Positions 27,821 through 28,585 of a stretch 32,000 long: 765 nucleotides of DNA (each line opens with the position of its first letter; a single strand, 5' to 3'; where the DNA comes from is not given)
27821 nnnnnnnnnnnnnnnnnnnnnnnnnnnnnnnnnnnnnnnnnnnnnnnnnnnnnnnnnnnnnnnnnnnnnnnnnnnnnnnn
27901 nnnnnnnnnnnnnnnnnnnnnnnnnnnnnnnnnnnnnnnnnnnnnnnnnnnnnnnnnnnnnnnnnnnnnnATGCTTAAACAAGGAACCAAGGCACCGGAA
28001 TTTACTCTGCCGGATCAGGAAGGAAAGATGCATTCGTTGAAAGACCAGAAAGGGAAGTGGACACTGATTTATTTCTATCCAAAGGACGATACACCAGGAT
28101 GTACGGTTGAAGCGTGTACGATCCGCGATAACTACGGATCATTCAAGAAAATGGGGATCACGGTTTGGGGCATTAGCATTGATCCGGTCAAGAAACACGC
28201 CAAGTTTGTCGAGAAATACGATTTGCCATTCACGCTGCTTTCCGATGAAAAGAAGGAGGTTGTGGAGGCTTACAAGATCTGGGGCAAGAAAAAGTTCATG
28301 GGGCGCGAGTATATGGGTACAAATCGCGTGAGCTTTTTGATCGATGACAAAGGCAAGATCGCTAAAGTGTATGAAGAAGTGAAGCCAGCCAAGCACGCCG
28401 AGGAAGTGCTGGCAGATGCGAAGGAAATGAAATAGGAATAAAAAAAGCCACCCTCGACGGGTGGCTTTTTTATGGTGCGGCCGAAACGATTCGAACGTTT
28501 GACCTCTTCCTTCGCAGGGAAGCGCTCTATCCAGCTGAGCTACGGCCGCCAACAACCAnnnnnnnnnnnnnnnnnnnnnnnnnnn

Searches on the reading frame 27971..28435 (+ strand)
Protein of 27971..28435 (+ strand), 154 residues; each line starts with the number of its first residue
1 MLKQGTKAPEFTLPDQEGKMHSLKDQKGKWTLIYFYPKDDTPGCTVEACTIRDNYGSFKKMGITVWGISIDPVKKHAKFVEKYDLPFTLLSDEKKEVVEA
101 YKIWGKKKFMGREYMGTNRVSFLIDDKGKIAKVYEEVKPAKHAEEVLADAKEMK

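Call 9: search_protein_families(library=pfam, proteins=[window:27971-28435:+], max_evalue=0.001)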
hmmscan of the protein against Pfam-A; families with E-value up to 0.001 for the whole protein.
window:27971-28435:+ (154 aa): 4 families
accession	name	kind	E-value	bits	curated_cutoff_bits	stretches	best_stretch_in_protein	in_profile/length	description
PF00578.27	AhpC-TSA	-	2.3e-42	144.3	26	1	5-132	2-123/124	AhpC/TSA family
PF08534.16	Redoxin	-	2.9e-24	86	26.6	1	3-146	1-147/148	Redoxin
PF13911.12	AhpC-TSA_2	-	0.00021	22.1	27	1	52-111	3-59/114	AhpC/TSA antioxidant enzyme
PF02630.20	SCO1-SenC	-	0.00024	21.5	22.8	1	9-128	2-132/134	SCO1/SenC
